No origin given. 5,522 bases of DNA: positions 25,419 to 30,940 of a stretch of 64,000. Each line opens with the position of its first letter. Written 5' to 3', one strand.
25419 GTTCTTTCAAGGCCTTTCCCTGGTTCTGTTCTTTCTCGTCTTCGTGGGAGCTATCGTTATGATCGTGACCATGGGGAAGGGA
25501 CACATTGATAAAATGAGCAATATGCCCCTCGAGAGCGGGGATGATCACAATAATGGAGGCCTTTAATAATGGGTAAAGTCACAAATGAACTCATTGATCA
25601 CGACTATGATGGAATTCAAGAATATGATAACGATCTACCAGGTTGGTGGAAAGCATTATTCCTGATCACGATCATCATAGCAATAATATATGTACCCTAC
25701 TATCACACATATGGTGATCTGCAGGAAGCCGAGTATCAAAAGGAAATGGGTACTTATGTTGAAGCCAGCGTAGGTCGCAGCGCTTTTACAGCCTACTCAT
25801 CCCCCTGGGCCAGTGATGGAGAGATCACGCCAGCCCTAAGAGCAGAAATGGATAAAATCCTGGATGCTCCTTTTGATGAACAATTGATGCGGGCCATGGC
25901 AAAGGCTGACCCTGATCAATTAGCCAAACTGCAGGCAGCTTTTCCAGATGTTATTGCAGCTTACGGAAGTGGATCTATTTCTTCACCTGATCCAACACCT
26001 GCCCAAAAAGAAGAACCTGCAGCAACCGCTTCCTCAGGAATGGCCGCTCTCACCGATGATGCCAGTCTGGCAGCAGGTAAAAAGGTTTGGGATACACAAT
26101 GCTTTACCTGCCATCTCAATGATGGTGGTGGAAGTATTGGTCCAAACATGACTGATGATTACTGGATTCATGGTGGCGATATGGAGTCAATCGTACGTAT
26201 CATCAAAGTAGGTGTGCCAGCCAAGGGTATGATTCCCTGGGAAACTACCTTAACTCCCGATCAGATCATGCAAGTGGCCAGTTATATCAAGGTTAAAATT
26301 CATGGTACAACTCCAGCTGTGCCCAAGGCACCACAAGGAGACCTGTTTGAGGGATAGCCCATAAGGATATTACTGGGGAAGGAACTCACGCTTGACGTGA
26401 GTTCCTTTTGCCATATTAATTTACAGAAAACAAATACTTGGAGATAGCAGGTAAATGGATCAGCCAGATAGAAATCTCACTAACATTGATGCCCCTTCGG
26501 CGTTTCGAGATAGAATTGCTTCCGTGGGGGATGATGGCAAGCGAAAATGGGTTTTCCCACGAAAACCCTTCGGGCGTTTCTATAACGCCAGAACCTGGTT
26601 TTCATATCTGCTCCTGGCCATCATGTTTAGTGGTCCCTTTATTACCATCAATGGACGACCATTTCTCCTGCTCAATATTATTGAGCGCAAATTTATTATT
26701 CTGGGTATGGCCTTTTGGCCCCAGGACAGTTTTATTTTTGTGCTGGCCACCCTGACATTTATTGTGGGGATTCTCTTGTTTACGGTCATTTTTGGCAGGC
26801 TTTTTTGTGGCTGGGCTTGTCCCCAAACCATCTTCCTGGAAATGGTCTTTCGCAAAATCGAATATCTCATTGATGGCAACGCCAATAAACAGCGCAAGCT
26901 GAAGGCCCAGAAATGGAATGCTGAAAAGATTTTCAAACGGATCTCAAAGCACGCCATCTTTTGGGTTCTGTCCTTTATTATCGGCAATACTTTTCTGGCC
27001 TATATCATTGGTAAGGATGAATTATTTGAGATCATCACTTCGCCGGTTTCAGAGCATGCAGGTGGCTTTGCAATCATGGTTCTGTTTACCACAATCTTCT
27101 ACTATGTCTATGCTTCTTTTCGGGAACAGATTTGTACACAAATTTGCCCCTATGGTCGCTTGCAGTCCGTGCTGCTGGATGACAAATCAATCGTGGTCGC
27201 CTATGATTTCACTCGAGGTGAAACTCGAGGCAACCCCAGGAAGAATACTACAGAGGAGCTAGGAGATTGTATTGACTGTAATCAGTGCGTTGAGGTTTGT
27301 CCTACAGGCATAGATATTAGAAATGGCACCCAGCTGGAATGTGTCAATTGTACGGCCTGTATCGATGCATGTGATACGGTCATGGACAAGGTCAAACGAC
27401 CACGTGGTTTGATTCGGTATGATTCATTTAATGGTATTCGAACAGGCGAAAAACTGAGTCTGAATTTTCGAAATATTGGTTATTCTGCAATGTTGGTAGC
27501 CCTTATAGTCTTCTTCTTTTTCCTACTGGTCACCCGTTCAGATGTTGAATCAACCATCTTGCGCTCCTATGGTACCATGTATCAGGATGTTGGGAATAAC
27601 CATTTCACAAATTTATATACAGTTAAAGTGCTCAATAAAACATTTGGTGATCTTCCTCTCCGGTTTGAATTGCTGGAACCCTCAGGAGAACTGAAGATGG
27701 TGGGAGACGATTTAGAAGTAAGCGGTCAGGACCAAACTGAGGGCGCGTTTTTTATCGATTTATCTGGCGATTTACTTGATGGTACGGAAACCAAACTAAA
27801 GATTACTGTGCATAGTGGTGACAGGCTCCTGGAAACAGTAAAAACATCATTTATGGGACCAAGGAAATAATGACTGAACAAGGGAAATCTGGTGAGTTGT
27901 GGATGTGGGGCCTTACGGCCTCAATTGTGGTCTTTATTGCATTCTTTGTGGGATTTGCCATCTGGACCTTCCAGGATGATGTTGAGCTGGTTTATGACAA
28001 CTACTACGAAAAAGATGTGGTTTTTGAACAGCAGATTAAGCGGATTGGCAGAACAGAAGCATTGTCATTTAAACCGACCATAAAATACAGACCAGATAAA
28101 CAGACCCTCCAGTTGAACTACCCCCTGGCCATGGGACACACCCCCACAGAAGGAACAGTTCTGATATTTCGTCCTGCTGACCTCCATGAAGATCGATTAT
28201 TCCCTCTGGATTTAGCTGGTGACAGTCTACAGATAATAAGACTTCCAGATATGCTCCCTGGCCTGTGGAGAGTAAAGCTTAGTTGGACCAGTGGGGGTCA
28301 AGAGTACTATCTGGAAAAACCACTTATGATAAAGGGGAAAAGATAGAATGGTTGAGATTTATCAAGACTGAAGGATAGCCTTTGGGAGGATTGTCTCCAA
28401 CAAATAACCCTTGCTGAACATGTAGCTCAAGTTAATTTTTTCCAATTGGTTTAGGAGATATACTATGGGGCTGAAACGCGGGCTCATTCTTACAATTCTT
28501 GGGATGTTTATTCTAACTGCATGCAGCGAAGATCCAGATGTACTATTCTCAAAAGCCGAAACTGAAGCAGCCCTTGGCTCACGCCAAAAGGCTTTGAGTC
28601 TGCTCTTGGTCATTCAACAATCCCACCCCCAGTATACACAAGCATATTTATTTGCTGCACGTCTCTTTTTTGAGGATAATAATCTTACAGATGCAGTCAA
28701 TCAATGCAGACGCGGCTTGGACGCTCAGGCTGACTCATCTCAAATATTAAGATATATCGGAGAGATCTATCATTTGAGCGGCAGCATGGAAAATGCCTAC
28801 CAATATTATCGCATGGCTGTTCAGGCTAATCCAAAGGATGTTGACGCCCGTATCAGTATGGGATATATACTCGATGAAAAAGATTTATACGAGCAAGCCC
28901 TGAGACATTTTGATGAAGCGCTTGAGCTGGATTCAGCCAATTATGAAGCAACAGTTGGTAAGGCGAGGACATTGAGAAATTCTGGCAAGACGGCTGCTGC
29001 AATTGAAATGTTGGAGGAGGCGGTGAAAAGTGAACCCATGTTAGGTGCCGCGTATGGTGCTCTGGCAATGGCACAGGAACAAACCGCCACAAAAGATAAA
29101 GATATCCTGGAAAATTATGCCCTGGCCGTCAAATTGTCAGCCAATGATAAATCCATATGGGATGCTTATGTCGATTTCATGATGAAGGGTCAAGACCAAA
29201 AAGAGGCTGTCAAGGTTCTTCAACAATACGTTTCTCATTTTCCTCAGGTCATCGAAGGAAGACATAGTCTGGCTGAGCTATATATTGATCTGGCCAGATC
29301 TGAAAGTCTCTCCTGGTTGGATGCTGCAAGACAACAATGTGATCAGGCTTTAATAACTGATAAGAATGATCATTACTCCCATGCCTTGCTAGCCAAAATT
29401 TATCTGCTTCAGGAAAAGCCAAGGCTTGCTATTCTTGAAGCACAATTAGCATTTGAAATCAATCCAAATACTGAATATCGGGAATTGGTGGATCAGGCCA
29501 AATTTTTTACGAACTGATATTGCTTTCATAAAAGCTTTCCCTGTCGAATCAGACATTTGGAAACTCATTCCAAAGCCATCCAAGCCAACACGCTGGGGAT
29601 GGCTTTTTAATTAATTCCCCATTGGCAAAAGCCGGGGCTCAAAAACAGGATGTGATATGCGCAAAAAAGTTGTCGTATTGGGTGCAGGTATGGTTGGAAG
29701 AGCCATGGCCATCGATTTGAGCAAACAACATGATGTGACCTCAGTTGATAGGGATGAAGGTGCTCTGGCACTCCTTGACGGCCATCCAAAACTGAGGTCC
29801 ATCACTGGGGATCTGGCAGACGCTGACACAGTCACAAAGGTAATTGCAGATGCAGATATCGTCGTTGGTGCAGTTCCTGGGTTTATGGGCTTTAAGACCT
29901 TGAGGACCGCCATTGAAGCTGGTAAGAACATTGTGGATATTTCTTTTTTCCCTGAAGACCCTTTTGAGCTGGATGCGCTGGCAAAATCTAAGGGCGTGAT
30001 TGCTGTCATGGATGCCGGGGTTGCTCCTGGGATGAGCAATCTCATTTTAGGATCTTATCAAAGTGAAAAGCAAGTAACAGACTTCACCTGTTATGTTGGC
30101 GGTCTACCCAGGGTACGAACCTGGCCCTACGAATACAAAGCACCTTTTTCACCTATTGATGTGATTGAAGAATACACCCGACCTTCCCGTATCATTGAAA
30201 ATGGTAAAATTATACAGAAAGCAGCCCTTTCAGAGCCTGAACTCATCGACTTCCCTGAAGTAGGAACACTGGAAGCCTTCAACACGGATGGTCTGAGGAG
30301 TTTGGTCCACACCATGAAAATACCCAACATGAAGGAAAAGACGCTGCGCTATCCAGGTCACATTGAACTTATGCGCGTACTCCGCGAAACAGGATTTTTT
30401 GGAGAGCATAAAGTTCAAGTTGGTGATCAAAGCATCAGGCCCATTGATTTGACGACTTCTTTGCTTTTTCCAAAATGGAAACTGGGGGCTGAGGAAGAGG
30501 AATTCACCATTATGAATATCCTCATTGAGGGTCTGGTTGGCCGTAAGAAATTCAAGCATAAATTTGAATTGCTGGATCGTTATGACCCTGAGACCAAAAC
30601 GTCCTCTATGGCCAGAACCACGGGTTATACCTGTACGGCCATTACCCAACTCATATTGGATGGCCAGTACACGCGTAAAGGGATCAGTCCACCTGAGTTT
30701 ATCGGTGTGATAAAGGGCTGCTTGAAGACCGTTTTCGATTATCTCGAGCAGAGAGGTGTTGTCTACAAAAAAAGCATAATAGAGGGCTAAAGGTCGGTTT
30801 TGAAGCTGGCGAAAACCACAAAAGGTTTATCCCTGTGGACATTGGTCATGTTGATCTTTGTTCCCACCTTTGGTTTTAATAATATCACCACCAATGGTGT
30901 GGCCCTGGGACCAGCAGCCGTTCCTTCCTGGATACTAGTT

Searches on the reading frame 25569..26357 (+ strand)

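Call 58: search_protein_families(library=pfam, proteins=[window:25569-26357:+], max_evalue=0.00001)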
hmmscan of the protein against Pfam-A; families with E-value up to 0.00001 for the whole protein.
window:25569-26357:+ (262 aa): 3 families
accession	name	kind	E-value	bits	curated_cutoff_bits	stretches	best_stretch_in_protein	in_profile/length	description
PF14715.11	FixP_N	-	8.8e-18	64.2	24.9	1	6-51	2-47/48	N-terminal domain of cytochrome oxidase-cbb3, FixP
PF13442.11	Cytochrome_CBB3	-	2e-12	47.7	27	1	166-240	2-68/68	Cytochrome C oxidase, cbb3-type, subunit III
PF00034.26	Cytochrom_C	-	1.8e-06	29.6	21.3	1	168-241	2-87/90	Cytochrome c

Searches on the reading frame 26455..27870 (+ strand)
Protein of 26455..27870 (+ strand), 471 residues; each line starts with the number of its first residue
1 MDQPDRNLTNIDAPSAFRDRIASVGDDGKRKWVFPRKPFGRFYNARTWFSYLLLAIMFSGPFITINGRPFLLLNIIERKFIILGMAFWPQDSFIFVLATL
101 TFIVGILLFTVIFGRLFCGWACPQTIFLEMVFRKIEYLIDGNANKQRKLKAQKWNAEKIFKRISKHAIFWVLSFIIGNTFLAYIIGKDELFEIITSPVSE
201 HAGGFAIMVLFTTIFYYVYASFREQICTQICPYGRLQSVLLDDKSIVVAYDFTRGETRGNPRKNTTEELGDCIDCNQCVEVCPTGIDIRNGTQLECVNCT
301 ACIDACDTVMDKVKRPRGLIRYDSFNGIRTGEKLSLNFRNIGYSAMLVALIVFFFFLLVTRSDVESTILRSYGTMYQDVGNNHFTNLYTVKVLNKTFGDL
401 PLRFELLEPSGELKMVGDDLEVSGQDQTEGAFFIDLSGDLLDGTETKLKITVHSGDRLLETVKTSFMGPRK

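Call 58: search_protein_families(library=pfam, proteins=[window:26455-27870:+], max_evalue=0.00001)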
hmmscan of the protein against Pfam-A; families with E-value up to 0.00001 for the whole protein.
window:26455-27870:+ (471 aa): 8 families
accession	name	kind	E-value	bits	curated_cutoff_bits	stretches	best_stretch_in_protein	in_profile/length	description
PF13746.11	Fer4_18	-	8.8e-40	135.9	27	1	222-324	1-113/114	4Fe-4S dicluster domain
PF11614.14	FixG_C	-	4e-16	59.7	25.6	1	354-469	1-119/119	IG-like fold at C-terminal of FixG, putative oxidoreductase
PF12801.12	Fer4_5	-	2.8e-12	46.8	22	1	97-134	3-40/48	4Fe-4S binding domain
PF13534.11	Fer4_17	-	3.1e-09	37.7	22.2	1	226-287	7-61/61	4Fe-4S dicluster domain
PF13187.11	Fer4_9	-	4.9e-09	36.5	27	1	226-285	7-50/52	4Fe-4S dicluster domain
PF12838.12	Fer4_7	-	3.1e-08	34.4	27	0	227-286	8-52/52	4Fe-4S dicluster domain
PF13484.11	Fer4_16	-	2e-07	32.1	30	0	226-284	7-65/66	4Fe-4S double cluster binding domain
PF13183.11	Fer4_8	-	4e-07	30.9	27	0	226-286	10-68/68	4Fe-4S dicluster domain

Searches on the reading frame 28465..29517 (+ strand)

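Call 58: search_protein_families(library=pfam, proteins=[window:28465-29517:+], max_evalue=0.00001)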
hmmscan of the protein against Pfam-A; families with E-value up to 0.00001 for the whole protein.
window:28465-29517:+ (350 aa): 15 families
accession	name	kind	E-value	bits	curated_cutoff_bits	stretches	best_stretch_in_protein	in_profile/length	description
PF13428.12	TPR_14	-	1.4e-18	65.9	23.5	0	231-272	3-44/44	Tetratricopeptide repeat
PF14559.12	TPR_19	-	1.1e-16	61.3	25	1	142-200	7-64/68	Tetratricopeptide repeat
PF13432.12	TPR_16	-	1.3e-14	54.7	32.7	1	64-125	3-64/65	Tetratricopeptide repeat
PF07719.23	TPR_2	-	1.9e-14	52.9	27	0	131-158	6-33/34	Tetratricopeptide repeat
PF00515.34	TPR_1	-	4.8e-13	48.8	27.8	0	127-157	2-32/34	Tetratricopeptide repeat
PF13431.12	TPR_17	-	1.4e-12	47.3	24.4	0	114-146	1-33/34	Tetratricopeptide repeat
PF13181.12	TPR_8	-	2.7e-12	46.2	25.7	0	98-125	7-34/34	Tetratricopeptide repeat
PF25062.1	ARM_TT21_N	-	1.2e-10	41.9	40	1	21-191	24-199/222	Tetratricopeptide repeat protein 21 N-terminal ARM repeat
PF25058.1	ARM_TT21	-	3.6e-09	37.2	27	0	21-73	91-143/155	Tetratricopeptide repeat protein 21 ARM repeat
PF25064.1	ARM_TT21_5th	-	6e-09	36.7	27.8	0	132-189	7-64/117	TT21 fifth ARM repeats domain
PF13174.12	TPR_6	-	7.9e-08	32.9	26.3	0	240-261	11-32/33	Tetratricopeptide repeat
PF13424.12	TPR_12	-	2e-07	31.5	30.1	0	132-187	9-65/77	Tetratricopeptide repeat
PF12895.13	ANAPC3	-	2.3e-07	31.4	27.2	0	139-197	2-60/82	Anaphase-promoting complex, cyclosome, subunit 3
PF24575.1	TPR_Slam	-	1.1e-06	29.5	35.2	0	99-149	54-104/104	Surface lipoprotein assembly modifier, N-terminal TPR repeats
PF13414.12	TPR_11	-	1.4e-06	28.3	26.8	0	99-136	1-38/42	TPR repeat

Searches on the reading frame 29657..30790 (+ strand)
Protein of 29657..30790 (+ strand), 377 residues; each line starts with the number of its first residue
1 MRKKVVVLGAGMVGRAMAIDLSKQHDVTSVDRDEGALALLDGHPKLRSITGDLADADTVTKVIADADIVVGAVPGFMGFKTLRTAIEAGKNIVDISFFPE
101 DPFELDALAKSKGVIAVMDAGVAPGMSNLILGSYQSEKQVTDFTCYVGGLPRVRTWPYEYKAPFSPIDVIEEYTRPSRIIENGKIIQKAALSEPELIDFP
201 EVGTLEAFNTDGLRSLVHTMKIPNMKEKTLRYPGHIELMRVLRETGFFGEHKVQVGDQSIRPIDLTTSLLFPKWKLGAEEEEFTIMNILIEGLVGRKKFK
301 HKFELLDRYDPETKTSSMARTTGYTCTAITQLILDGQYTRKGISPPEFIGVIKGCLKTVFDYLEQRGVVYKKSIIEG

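Call 58: search_protein_families(library=pfam, proteins=[window:29657-30790:+], max_evalue=0.00001)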
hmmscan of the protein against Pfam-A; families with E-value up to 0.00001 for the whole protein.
window:29657-30790:+ (377 aa): 4 families
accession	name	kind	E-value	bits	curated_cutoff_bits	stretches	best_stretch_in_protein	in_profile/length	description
PF16653.10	Sacchrp_dh_C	-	4.1e-43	148.8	31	1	121-368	1-265/265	Saccharopine dehydrogenase C-terminal domain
PF03435.24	Sacchrp_dh_NADP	-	1.1e-14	55.3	25.1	1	5-117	1-129/129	Saccharopine dehydrogenase NADP binding domain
PF13460.12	NAD_binding_10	-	2.6e-08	34.4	27.2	1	10-93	3-82/184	NAD(P)H-binding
PF02254.24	TrkA_N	-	4.4e-06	27.4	23.8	1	5-73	1-70/116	TrkA-N domain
